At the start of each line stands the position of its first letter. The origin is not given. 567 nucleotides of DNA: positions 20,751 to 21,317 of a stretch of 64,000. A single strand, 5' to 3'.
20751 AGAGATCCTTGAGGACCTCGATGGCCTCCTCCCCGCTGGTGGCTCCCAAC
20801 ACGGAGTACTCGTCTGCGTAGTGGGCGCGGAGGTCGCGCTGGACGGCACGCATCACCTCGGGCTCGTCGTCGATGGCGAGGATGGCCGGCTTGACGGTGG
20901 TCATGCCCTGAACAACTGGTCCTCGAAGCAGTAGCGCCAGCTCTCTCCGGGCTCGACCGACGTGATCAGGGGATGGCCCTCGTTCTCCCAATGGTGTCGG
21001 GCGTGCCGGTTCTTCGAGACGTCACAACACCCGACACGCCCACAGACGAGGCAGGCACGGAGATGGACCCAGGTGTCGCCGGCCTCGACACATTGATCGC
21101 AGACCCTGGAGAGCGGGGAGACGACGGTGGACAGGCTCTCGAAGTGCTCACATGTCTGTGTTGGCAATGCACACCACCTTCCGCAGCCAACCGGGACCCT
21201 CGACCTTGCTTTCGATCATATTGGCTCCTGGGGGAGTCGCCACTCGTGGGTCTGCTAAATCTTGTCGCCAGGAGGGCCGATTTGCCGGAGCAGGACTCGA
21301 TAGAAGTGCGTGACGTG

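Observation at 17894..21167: Translationally coupled operon: UBP zinc finger -> REC-flavoprotein -> cNMP-binding histidine kinase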

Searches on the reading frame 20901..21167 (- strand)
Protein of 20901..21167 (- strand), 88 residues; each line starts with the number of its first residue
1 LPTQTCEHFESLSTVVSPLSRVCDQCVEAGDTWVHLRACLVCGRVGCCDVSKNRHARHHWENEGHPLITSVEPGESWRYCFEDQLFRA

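Call 3: search_protein_families(library=pfam, proteins=[window:20901-21167:-], max_evalue=0.01)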
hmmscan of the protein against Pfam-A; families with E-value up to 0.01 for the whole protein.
window:20901-21167:- (88 aa): 1 family
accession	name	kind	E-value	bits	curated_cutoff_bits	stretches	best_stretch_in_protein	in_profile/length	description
PF02148.25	zf-UBP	-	8.2e-13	48.8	22.7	1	23-83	1-56/63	Zn-finger in ubiquitin-hydrolases and other protein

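Call 5: search_protein_families(library=ncbifam, proteins=[window:20901-21167:-], max_evalue=0.01)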
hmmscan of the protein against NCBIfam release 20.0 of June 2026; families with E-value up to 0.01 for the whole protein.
window:20901-21167:- (88 aa): 0 families

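Call 20: find_homologous_proteins(query=window:20901-21167:-, max_evalue=0.001)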
Query window:20901-21167:- (88 aa): 132 proteins with E <= 0.001 among 132 candidates; the best 120 are listed.
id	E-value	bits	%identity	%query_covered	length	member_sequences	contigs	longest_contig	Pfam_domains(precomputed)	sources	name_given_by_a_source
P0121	5.8e-57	208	99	100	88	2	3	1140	PF02148.26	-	-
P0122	6.4e-43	163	77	99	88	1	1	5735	PF02148.26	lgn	-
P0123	4.7e-40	153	70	100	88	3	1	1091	PF02148.26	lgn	-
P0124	1.7e-39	152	72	98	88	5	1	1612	PF02148.26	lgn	-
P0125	5.7e-39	150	72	98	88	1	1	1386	PF02148.26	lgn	-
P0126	2.3e-38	148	70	98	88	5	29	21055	PF02148.26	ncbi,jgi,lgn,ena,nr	ncbi:MAG TPA: UBP-type zinc finger domain-containing protein [Acidimicrobiia bacterium]|jgi:uncharac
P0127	3.5e-38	147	75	92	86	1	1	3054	PF02148.26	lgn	-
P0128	4.3e-38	147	69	99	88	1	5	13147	PF02148.26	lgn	-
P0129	6.1e-38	147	69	99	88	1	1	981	PF02148.26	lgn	-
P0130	7.9e-38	146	69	97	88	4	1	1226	PF02148.26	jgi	-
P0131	8.3e-38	146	70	98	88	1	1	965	PF02148.26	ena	-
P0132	1.1e-37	146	69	98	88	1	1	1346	PF02148.26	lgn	-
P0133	1.7e-37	145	67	99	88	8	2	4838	PF02148.26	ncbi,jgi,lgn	ncbi:MAG: UBP-type zinc finger domain-containing protein [Acidimicrobiia bacterium]|jgi:uncharacteri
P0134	2.5e-37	145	69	98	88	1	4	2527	PF02148.26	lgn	-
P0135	3.1e-37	144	66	98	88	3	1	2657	PF02148.26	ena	-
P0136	4.0e-37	144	69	98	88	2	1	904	PF02148.26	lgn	-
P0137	4.9e-37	144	69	98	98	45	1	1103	PF02148.26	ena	-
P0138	5.8e-37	144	69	97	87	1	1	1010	PF02148.26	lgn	-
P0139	6.7e-37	143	65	98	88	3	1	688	PF02148.26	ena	-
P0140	8.0e-37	143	66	98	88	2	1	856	PF02148.26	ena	-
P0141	9.0e-37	143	69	98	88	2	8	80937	PF02148.26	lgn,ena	-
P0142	9.5e-37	143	69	98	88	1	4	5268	PF02148.26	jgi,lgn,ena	-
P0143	1.2e-36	142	67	98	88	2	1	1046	PF02148.26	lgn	-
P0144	1.4e-36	142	69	98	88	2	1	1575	PF02148.26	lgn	-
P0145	1.5e-36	142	64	99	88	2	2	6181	PF02148.26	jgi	jgi:uncharacterized UBP type Zn finger protein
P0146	1.5e-36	142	73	94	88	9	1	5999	PF02148.26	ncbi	-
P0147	1.8e-36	142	69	98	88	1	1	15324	PF02148.26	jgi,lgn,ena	-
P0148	2.0e-36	142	69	98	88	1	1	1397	PF02148.26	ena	-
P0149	2.1e-36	142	67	100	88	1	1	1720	PF02148.26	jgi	-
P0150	3.1e-36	141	69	95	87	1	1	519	PF02148.26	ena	-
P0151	3.3e-36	141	69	98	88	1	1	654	PF02148.26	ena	-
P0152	3.3e-36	141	67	98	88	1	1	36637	PF02148.26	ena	-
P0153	4.5e-36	141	67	98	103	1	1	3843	PF02148.26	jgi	jgi:uncharacterized UBP type Zn finger protein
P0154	5.6e-36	140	66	98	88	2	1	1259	PF02148.26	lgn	-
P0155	6.6e-36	140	70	92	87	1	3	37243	PF02148.26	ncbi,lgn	ncbi:MAG: UBP-type zinc finger domain-containing protein [Actinomycetota bacterium]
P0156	7.9e-36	140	69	92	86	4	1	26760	PF02148.26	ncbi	-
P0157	8.1e-36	140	66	98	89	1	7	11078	PF02148.26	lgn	-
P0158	8.2e-36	140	66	98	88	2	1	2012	PF02148.26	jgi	jgi:uncharacterized UBP type Zn finger protein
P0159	1.2e-35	139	63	98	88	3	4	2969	PF02148.26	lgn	-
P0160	1.2e-35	139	64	98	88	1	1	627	PF02148.26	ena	-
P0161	1.8e-35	139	67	98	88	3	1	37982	PF02148.26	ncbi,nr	ncbi:MAG TPA: UBP-type zinc finger domain-containing protein [Acidimicrobiia bacterium]|nr:UBP-type 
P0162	2.2e-35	138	69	98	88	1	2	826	PF02148.26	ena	-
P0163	2.3e-35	138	65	98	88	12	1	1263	PF02148.26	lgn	-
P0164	2.7e-35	138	66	98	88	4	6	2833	PF02148.26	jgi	jgi:uncharacterized UBP type Zn finger protein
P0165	3.2e-35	138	69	98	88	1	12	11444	PF02148.26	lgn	-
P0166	4.0e-35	138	65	98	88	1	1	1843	PF02148.26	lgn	-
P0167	4.2e-35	138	65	93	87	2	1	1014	PF02148.26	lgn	-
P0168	4.2e-35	138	67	98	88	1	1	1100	PF02148.26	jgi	jgi:uncharacterized UBP type Zn finger protein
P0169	4.3e-35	138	68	95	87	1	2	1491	PF02148.26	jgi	jgi:uncharacterized UBP type Zn finger protein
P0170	5.8e-35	137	64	98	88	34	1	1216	PF02148.26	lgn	-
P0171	6.2e-35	137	67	98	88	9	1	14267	PF02148.26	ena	-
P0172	7.2e-35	137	68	97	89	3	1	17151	PF02148.26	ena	-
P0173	8.8e-35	137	69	92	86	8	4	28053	PF02148.26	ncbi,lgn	ncbi:MAG: UBP-type zinc finger domain-containing protein [Acidimicrobiia bacterium]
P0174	1.0e-34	136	66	98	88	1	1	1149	PF02148.26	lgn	-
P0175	1.5e-34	136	65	98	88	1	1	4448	PF02148.26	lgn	-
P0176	2.0e-34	135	66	98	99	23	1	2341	PF02148.26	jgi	jgi:uncharacterized UBP type Zn finger protein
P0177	3.5e-34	135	66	98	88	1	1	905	PF02148.26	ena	-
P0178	4.1e-34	134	64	100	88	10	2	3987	PF02148.26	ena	-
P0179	4.2e-34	134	63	98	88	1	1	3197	PF02148.26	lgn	-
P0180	6.5e-34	134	65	98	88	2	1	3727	PF02148.26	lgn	-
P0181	1.1e-33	133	63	98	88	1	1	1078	PF02148.26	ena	-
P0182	1.5e-33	133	69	92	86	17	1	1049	PF02148.26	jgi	jgi:uncharacterized UBP type Zn finger protein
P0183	3.0e-33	132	63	95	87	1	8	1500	PF02148.26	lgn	-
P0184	3.7e-33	131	65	95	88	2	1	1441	PF02148.26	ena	-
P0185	3.9e-33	131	66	94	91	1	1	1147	PF02148.26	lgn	-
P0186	4.1e-33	131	65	94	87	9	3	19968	PF02148.26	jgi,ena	jgi:uncharacterized UBP type Zn finger protein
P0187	4.5e-33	131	65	97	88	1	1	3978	PF02148.26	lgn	-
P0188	4.7e-33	131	65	98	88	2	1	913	PF02148.26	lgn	-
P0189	4.8e-33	131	64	94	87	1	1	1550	PF02148.26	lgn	-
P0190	5.5e-33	131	63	98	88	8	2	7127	PF02148.26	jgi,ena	jgi:uncharacterized UBP type Zn finger protein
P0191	6.3e-33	131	64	98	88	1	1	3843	PF02148.26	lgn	-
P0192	7.5e-33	130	66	93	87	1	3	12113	PF02148.26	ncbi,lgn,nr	ncbi:MAG: UBP-type zinc finger domain-containing protein [Actinobacteria bacterium]|nr:UBP-type zinc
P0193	8.6e-33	130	63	100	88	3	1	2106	PF02148.26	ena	-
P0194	1.1e-32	130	64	100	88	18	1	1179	PF02148.26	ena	-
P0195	3.2e-32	128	61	94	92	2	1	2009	PF02148.26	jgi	jgi:uncharacterized UBP type Zn finger protein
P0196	4.5e-32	128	65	98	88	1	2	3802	PF02148.26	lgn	-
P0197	3.4e-31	125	64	97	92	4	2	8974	PF02148.26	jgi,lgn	jgi:uncharacterized UBP type Zn finger protein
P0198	4.2e-31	125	64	97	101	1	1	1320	PF02148.26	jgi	jgi:uncharacterized UBP type Zn finger protein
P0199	1.5e-30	123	71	80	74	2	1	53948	PF02148.26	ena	-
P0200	2.3e-30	122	62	92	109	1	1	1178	PF02148.26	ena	-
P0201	6.4e-30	121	65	92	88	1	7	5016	PF02148.26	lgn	-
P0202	2.3e-29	119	61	97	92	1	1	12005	PF02148.26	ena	-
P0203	2.3e-28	116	62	97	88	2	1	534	PF02148.26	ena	-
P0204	6.6e-28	114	57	95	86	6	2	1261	PF02148.26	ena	-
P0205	1.1e-27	114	56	95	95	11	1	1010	PF02148.26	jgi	jgi:CPA2 family monovalent cation:H+ antiporter-2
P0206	1.3e-27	114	57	92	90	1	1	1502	PF02148.26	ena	-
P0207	2.8e-27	113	60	93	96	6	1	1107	PF02148.26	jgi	-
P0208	2.8e-27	112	55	98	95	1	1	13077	PF02148.26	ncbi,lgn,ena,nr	ncbi:MAG TPA: UBP-type zinc finger domain-containing protein [Alphaproteobacteria bacterium]|nr:UBP-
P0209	4.2e-27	112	60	93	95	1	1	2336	PF02148.26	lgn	-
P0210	5.6e-27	112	57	95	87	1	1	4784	PF02148.26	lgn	-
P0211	5.6e-27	112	58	94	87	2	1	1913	PF02148.26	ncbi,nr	ncbi:MAG: UBP-type zinc finger domain-containing protein [Nitrospirae bacterium]|nr:MAG: UBP-type zi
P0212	1.5e-26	110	56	97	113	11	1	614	PF02148.26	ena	-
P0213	1.8e-26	110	60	88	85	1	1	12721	PF02148.26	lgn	-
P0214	2.3e-26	110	52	95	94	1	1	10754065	PF02148.26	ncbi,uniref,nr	ncbi:UBP-type zinc finger domain-containing protein [Sandaracinus amylolyticus]|uniref:UBP-type zinc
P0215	3.0e-26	109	58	89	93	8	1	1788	PF02148.26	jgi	jgi:uncharacterized UBP type Zn finger protein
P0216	4.1e-26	109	59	91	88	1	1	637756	PF02148.26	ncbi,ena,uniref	ncbi:UBP-type zinc finger domain-containing protein [Deinococcus sp.]|uniref:UBP-type zinc finger do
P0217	6.0e-26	108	57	94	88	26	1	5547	PF02148.26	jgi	jgi:uncharacterized UBP type Zn finger protein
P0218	6.6e-26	108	59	92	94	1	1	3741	PF02148.26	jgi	jgi:CPA2 family monovalent cation:H+ antiporter-2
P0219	7.1e-26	108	57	86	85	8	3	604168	PF02148.26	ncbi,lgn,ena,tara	tara:strand:+ start:1474 stop:1731 length:258 start_codon:yes stop_codon:yes gene_type:complete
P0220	1.0e-25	107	51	98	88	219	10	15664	PF02148.26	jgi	jgi:uncharacterized UBP type Zn finger protein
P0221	1.4e-25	107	53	98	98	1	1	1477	PF02148.26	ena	-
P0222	2.2e-25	106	54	91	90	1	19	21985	PF02148.26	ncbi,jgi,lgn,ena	jgi:uncharacterized UBP type Zn finger protein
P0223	2.7e-25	106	54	91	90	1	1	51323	PF02148.26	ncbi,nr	ncbi:MAG TPA: UBP-type zinc finger domain-containing protein [Terriglobales bacterium]|nr:UBP-type z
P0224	3.8e-25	106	55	94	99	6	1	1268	PF02148.26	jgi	jgi:uncharacterized UBP type Zn finger protein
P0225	4.5e-25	105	55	95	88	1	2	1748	PF02148.26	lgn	-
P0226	6.2e-25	105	55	93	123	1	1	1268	PF02148.26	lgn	-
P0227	7.2e-25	105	54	93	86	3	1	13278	PF02148.26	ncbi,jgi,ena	jgi:uncharacterized UBP type Zn finger protein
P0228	7.5e-25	105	58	88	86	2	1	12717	PF02148.26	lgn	-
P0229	1.7e-24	104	54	95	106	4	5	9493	PF02148.26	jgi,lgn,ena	jgi:uncharacterized UBP type Zn finger protein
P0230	2.7e-24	103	54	93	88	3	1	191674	PF02148.26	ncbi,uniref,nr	ncbi:UBP-type zinc finger domain-containing protein (plasmid) [Deinococcus sp. KNUC1210]|uniref:UBP-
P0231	2.7e-24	103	57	90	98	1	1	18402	PF02148.26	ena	-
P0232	5.6e-24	102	51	98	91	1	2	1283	PF02148.26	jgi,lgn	jgi:uncharacterized UBP type Zn finger protein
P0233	6.0e-24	102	56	95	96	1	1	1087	PF02148.26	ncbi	-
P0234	6.9e-24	102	62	78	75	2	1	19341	PF02148.26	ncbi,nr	ncbi:hypothetical protein EON82_01840 [bacterium]|nr:MAG: hypothetical protein EON82_01840 [bacteriu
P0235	7.4e-24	102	58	92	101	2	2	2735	PF02148.26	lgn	-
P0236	1.5e-23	100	54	91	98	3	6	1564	PF02148.26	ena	-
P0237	1.6e-23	100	56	90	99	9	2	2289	PF02148.26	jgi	-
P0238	1.8e-23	100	50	98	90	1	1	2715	PF02148.26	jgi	jgi:uncharacterized UBP type Zn finger protein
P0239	2.2e-23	100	56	85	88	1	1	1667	PF02148.26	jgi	jgi:uncharacterized UBP type Zn finger protein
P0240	3.4e-23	99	52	100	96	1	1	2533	PF02148.26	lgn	-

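Call 21: find_encoding_contigs(protein=P0214, flank=6000, max_places=2)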
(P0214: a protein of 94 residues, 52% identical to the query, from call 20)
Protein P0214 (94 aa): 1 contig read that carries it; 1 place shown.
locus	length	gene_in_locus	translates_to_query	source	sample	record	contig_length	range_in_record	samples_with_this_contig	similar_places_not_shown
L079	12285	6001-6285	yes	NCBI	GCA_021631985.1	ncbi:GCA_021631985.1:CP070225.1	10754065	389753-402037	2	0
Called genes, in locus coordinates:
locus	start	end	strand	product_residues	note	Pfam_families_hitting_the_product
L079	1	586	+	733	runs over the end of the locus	PF00403:HMA, PF00122:E1-E2_ATPase, PF00702:Hydrolase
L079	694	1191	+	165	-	PF09912:DUF2141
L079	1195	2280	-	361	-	PF01008:IF-2B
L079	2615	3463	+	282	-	-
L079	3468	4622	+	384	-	-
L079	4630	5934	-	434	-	-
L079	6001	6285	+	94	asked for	PF02148:zf-UBP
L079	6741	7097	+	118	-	PF05635:23S_rRNA_IVP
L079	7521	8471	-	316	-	PF02770:Acyl-CoA_dh_M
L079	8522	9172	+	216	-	-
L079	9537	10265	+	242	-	-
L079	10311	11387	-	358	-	PF01370:Epimerase, PF13460:NAD_binding_10 (weak), PF22917:PRISE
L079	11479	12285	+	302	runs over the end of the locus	PF00126:HTH_1, PF03466:LysR_substrate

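Call 22: find_encoding_contigs(protein=P0216, flank=6000, max_places=2)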
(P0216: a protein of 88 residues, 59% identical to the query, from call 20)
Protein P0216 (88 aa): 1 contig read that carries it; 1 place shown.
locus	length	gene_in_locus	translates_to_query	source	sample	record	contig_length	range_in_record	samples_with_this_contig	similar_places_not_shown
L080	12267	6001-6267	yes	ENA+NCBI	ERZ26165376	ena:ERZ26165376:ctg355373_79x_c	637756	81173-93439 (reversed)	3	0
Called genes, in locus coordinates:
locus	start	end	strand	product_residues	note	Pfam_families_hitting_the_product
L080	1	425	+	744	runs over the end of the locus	PF00403:HMA, PF00122:E1-E2_ATPase, PF00702:Hydrolase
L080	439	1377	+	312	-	PF01545:Cation_efflux, PF16916:ZT_dimer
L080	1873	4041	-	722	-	PF00989:PAS (weak), PF08448:PAS_4, PF13426:PAS_9 (weak), PF00989:PAS, PF13188:PAS_8 (weak), PF13426:PAS_9, PF00990:GGDEF, PF00563:EAL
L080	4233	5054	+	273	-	PF13365:Trypsin_2, PF13180:PDZ_2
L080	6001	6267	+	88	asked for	PF02148:zf-UBP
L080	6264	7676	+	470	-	PF00027:cNMP_binding (weak), PF02518:HATPase_c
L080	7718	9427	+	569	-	PF00072:Response_reg, PF00890:FAD_binding_2 (weak), PF01266:DAO (weak), PF01494:FAD_binding_3 (faint), PF07992:Pyr_redox_2, PF12831:FAD_oxidored (weak), PF13738:Pyr_redox_3 (weak), PF00070:Pyr_redox (weak), +2 more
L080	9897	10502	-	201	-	PF08281:Sigma70_r4_2, PF00196:GerE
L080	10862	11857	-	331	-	PF00923:TAL_FSA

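Call 23: find_encoding_contigs(protein=P0223, flank=6000, max_places=2)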
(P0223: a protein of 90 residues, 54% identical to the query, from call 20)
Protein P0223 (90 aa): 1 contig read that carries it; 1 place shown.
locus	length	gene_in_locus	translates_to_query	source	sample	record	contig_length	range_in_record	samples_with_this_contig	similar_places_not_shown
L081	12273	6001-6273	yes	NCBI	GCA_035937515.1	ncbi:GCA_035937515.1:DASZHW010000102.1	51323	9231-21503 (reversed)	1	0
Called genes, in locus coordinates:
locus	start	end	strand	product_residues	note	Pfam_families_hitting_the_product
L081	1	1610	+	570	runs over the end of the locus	PF04675:DNA_ligase_A_N, PF01068:DNA_ligase_A_M, PF04679:DNA_ligase_A_C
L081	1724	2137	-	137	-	-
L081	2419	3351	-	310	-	PF01545:Cation_efflux, PF16916:ZT_dimer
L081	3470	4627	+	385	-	PF01266:DAO, PF13450:NAD_binding_8 (faint)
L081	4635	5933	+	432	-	PF07992:Pyr_redox_2 (weak), PF01946:Thi4 (faint), PF00890:FAD_binding_2 (weak), PF01266:DAO, PF12831:FAD_oxidored (weak), PF13450:NAD_binding_8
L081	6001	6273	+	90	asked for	PF02148:zf-UBP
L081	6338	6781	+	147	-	PF13474:SnoaL_3 (weak), PF14534:DUF4440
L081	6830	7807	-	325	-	PF00561:Abhydrolase_1, PF12146:Hydrolase_4, PF12697:Abhydrolase_6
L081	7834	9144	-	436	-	PF13520:AA_permease_2, PF00324:AA_permease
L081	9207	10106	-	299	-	PF02678:Pirin, PF05726:Pirin_C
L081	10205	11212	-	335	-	PF13090:PP_kinase_C (faint), PF13091:PLDc_2, PF00614:PLDc (faint), PF13091:PLDc_2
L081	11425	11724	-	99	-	PF00005:ABC_tran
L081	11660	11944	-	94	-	PF00005:ABC_tran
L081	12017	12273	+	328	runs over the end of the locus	PF00561:Abhydrolase_1, PF12146:Hydrolase_4 (faint), PF12697:Abhydrolase_6, PF08538:DUF1749 (weak)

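Call 28: search_solved_structures(query=window:20901-21167:-, max_evalue=1, show_alignments=4)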
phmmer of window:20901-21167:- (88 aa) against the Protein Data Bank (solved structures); distinct sequences matched with E-value up to 1: 17.
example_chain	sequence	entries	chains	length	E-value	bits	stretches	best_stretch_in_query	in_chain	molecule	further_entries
2ida_A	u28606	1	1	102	3.9e-22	81.5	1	3-85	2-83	Hypothetical protein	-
5g0f_A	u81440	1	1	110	0.00019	24.8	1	2-84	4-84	HDAC6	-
9yc2_A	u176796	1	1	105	0.00066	23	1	14-80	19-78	Ubiquitin carboxyl-terminal hydrolase 49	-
7zyu_A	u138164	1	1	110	0.0058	20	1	5-80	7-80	Histone deacetylase 6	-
3c5k_A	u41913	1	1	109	0.006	20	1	5-80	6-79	Histone deacetylase 6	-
5wpb_A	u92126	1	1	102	0.0063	19.9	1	5-80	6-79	Histone deacetylase 6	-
3gv4_A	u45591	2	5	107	0.0069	19.8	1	6-80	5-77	Histone deacetylase 6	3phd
5b8d_A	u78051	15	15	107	0.0071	19.7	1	5-80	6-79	Histone deacetylase 6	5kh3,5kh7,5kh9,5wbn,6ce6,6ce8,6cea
6dxh_A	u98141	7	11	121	0.0082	19.5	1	16-70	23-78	Ubiquitin carboxyl-terminal hydrolase 5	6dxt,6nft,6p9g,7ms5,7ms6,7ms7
2g43_A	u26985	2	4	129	0.0095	19.3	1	16-70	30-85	Ubiquitin carboxyl-terminal hydrolase 5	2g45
6kcz_A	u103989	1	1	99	0.011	19.1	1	5-86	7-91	Ubiquitin carboxyl-terminal hydrolase 20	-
2i50_A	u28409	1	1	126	0.048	17.1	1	21-84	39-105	Ubiquitin carboxyl-terminal hydrolase 16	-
9ycw_A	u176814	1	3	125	0.059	16.8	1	21-84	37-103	Ubiquitin carboxyl-terminal hydrolase 16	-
2l80_A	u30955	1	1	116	0.066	16.6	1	16-81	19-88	Ubiquitin carboxyl-terminal hydrolase 13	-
6nyp_E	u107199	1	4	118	0.11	15.9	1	13-80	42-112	UL144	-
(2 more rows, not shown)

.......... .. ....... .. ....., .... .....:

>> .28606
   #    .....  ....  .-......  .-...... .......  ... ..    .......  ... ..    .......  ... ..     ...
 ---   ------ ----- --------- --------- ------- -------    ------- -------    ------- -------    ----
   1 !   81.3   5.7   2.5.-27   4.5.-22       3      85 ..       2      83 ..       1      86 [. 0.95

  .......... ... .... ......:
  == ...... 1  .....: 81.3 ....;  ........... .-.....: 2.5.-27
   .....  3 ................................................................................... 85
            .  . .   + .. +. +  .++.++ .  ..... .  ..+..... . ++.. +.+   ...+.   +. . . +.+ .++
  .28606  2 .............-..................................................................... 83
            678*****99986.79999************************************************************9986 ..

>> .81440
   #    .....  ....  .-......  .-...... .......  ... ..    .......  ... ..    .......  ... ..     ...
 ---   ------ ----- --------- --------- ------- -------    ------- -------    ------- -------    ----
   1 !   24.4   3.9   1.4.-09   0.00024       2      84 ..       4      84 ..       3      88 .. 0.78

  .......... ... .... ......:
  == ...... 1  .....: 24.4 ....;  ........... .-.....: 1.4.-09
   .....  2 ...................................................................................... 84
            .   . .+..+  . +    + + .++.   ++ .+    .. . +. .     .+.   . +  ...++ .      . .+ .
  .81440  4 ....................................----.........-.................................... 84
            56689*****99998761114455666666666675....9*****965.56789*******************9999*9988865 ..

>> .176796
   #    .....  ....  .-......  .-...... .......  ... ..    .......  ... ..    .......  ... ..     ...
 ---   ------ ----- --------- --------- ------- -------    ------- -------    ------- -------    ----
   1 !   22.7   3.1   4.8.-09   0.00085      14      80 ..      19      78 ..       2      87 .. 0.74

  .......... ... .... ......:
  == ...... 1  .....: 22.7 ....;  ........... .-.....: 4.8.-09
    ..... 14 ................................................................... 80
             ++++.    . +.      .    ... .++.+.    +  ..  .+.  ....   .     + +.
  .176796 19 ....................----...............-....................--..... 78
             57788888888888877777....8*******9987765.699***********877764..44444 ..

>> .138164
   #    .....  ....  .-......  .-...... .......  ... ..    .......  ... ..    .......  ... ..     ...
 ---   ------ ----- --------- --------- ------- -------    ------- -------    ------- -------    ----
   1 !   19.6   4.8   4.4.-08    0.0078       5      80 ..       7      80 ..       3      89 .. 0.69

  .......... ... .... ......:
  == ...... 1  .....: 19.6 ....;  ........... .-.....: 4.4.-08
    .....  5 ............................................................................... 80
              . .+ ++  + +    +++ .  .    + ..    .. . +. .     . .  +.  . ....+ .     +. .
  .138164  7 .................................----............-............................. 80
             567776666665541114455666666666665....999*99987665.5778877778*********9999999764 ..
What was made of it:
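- On ZnF-UBP (PF02148) as a ubiquitin C-terminus binder: In the two HMMER alignments the Arg aligns to D49 or V50 and the Tyr to V50 or S51 (call 28).
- Closest known: Eukaryotic ZnF-UBP domains. Same: 2IDA is a close bacterial homologue at 3.9e-22 (call 28).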
